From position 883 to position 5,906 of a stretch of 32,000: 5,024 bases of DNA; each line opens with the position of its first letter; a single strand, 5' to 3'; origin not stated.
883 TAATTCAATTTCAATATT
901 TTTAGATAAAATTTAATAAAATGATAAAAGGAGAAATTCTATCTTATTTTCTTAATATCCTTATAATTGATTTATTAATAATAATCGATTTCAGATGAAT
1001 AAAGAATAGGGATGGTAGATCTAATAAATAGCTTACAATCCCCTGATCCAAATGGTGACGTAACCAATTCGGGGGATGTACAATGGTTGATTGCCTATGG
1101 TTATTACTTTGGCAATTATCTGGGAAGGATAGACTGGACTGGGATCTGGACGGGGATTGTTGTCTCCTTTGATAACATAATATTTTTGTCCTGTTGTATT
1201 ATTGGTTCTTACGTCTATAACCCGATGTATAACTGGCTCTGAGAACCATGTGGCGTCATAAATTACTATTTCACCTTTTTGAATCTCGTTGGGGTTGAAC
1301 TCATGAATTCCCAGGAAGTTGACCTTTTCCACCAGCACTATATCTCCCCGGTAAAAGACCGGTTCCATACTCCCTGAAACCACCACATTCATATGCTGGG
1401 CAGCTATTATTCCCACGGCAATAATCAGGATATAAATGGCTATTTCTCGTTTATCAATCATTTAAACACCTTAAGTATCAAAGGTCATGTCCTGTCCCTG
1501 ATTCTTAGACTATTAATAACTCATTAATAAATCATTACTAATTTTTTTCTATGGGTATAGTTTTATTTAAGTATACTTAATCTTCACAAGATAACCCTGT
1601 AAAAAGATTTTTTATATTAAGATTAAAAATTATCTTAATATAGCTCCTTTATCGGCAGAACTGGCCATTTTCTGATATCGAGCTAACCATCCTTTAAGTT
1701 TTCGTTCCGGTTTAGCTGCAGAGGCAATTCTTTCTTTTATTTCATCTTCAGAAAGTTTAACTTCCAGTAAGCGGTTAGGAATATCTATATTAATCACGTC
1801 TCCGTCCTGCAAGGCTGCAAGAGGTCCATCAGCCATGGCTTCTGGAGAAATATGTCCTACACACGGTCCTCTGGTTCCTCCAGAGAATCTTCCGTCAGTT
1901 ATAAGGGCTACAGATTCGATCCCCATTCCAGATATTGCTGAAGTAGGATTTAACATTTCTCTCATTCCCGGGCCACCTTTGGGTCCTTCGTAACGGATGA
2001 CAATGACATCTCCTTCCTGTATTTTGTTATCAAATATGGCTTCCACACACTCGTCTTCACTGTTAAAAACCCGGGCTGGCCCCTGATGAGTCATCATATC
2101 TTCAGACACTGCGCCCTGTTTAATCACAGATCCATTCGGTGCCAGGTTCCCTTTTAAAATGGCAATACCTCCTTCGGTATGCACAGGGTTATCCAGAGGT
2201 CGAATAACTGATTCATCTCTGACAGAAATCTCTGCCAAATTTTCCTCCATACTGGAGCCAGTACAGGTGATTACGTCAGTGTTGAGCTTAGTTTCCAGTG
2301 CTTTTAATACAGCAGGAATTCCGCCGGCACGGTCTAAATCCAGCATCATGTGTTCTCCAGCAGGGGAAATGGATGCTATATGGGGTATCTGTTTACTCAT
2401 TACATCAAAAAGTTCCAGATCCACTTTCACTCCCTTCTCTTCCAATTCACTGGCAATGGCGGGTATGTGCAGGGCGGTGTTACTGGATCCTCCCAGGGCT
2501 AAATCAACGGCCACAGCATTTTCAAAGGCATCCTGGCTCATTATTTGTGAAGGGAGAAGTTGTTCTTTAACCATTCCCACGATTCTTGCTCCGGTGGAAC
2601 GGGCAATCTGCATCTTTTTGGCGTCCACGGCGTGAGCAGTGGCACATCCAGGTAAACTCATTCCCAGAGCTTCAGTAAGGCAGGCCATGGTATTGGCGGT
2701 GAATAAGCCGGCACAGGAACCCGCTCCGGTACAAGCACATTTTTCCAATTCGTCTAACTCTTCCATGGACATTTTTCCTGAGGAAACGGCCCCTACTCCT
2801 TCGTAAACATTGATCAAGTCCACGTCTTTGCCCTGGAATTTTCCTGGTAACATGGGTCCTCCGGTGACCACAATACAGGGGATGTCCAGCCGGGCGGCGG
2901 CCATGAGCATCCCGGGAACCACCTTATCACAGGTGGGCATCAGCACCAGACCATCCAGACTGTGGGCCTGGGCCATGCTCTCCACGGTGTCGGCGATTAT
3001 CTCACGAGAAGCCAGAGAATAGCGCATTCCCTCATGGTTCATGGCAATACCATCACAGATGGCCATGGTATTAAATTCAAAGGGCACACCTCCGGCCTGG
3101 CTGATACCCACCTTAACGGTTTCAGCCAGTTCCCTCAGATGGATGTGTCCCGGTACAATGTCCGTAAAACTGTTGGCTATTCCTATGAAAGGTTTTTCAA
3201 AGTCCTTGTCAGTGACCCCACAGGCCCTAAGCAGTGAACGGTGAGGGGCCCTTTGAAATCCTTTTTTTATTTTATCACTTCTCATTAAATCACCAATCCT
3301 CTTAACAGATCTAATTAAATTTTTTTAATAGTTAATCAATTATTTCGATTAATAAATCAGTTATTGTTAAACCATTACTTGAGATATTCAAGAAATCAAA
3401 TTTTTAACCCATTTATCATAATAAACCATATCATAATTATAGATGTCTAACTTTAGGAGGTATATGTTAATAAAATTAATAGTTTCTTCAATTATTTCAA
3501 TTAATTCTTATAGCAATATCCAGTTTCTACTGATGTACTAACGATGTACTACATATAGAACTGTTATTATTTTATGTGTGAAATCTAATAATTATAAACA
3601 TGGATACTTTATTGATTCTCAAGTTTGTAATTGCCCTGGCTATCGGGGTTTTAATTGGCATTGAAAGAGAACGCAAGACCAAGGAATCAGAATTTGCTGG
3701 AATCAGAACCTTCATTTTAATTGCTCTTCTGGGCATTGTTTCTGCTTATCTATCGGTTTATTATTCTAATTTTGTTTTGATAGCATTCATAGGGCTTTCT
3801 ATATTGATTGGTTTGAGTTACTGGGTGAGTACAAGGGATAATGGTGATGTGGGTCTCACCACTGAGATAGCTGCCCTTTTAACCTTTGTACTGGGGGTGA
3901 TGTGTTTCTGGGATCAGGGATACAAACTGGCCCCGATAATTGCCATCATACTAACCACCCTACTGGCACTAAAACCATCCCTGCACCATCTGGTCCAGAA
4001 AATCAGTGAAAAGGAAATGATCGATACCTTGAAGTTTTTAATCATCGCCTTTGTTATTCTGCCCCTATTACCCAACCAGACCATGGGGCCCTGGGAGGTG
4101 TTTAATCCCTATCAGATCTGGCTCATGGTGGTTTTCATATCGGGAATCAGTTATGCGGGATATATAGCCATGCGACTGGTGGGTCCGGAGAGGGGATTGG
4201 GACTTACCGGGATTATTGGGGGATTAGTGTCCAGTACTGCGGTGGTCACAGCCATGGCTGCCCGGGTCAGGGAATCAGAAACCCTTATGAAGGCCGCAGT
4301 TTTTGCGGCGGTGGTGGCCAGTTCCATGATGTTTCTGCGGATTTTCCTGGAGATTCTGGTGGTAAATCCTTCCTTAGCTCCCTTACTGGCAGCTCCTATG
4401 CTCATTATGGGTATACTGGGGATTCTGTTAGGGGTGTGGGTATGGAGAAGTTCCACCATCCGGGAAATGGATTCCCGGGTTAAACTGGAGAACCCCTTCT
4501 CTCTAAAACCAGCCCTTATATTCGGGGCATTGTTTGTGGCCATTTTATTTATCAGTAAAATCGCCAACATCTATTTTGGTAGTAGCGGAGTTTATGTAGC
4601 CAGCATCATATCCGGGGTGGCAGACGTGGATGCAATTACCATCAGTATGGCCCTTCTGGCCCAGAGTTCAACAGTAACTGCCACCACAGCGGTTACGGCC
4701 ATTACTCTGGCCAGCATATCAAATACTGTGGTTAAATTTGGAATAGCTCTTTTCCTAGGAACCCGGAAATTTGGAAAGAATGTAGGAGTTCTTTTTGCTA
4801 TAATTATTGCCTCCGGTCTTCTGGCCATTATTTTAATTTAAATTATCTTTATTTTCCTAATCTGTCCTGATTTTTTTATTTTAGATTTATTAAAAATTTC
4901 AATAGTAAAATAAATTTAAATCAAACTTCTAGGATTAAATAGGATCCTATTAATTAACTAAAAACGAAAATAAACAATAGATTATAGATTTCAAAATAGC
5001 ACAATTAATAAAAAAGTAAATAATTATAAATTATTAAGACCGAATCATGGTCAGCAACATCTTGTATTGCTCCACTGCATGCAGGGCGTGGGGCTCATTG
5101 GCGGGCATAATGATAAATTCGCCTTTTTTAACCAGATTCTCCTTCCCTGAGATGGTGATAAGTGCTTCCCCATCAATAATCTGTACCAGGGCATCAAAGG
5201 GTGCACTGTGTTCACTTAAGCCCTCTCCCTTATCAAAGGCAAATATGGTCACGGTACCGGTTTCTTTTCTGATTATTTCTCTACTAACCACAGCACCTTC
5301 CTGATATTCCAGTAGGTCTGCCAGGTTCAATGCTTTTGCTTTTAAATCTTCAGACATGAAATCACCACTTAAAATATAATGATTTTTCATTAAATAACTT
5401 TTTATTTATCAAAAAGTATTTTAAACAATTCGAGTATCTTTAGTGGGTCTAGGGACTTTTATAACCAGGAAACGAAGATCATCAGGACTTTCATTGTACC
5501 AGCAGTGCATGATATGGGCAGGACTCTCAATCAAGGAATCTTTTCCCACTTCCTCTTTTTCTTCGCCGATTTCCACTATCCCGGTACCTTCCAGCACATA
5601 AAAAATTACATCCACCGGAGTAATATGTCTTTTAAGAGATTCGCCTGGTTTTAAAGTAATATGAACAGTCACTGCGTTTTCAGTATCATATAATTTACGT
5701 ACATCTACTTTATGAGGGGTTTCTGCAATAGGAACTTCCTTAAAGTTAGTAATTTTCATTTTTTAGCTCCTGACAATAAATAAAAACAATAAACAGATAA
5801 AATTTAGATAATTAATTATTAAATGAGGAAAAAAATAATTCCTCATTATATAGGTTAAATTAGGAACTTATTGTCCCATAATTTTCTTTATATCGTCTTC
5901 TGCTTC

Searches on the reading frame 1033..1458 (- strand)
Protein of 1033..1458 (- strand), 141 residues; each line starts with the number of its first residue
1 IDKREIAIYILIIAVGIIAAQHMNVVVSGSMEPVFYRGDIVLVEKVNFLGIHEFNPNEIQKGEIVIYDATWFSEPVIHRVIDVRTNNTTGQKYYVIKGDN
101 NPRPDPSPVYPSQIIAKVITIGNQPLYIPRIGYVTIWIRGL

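Call 82: search_protein_families(library=pfam, proteins=[window:1033-1458:-], max_evalue=0.001)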
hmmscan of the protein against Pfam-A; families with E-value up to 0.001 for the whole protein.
window:1033-1458:- (141 aa): 1 family
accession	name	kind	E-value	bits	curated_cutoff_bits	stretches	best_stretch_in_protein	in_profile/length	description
PF10502.14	Peptidase_S26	-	3.8e-05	24.2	22.9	1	7-81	9-78/168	Signal peptidase, peptidase S26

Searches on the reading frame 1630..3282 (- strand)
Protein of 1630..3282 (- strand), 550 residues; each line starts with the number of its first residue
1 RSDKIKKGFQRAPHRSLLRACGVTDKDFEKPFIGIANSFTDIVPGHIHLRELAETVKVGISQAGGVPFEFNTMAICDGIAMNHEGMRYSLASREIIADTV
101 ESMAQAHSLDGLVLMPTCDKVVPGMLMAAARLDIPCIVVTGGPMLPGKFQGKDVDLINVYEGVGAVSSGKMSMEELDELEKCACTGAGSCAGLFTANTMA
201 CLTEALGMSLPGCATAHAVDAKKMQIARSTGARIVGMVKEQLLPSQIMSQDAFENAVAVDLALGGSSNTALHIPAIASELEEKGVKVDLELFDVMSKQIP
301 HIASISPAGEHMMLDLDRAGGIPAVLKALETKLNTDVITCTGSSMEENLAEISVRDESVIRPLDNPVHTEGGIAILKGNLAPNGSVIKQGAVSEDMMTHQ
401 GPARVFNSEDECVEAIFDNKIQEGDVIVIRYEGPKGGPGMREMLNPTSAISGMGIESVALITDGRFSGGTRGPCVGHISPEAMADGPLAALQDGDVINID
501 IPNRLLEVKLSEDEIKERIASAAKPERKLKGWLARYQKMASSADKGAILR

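Call 82: search_protein_families(library=pfam, proteins=[window:1630-3282:-], max_evalue=0.001)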
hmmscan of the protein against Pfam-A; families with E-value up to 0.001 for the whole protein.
window:1630-3282:- (550 aa): 2 families
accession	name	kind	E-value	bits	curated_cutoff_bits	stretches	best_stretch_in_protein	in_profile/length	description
PF00920.27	ILVD_EDD_N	-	3.6e-130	434.2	27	1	30-348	1-316/316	Dihydroxy-acid/6-phosphogluconate dehydratase N-terminal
PF24877.1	ILV_EDD_C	-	6e-80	267.6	27.7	1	359-547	2-191/191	Dihydroxy-acid/6-phosphogluconate dehydratase C-terminal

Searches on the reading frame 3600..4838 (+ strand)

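Call 82: search_protein_families(library=pfam, proteins=[window:3600-4838:+], max_evalue=0.001)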
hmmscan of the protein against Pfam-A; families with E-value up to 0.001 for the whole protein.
window:3600-4838:+ (413 aa): 2 families
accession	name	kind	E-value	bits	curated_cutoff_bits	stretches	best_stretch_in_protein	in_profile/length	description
PF13194.11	DUF4010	-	1.8e-70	237.3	30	1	178-387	1-210/210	Domain of unknown function (DUF4010)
PF02308.21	MgtC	-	8.1e-21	75.1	31.4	1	10-130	2-120/121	MgtC family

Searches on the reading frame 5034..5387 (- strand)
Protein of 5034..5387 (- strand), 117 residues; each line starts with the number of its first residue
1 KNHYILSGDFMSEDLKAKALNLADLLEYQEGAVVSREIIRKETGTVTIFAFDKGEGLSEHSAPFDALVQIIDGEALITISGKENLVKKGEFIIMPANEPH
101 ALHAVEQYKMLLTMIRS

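Call 82: search_protein_families(library=pfam, proteins=[window:5034-5387:-], max_evalue=0.001)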
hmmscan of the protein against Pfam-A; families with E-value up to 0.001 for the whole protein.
window:5034-5387:- (117 aa): 3 families
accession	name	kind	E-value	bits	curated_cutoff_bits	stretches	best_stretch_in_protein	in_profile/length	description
PF07883.17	Cupin_2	-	1.3e-08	34.9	27.2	1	49-112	3-66/70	Cupin domain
PF02311.25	AraC_binding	-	1e-05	25.8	21.1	1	52-106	11-65/135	AraC-like ligand binding domain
PF21621.3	MPI_cupin_dom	-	0.00066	20.1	27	1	66-98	31-63/79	Mannose-6-phosphate isomerase, cupin domain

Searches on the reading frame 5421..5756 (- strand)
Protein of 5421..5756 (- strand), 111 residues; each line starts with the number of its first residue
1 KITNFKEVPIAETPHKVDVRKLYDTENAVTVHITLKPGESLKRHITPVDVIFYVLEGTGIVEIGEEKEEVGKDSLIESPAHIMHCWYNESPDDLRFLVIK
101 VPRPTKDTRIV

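Call 82: search_protein_families(library=pfam, proteins=[window:5421-5756:-], max_evalue=0.001)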
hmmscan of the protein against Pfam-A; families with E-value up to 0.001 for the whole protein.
window:5421-5756:- (111 aa): 3 families
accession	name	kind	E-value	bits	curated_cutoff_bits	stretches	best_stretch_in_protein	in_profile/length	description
PF07883.17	Cupin_2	-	2.4e-14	53.2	27.2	1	32-99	2-69/70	Cupin domain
PF02311.25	AraC_binding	-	7.7e-05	22.9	21.1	1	36-102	11-77/135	AraC-like ligand binding domain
PF12973.13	Cupin_7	-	0.00011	22.4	27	1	3-68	6-73/105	ChrR Cupin-like domain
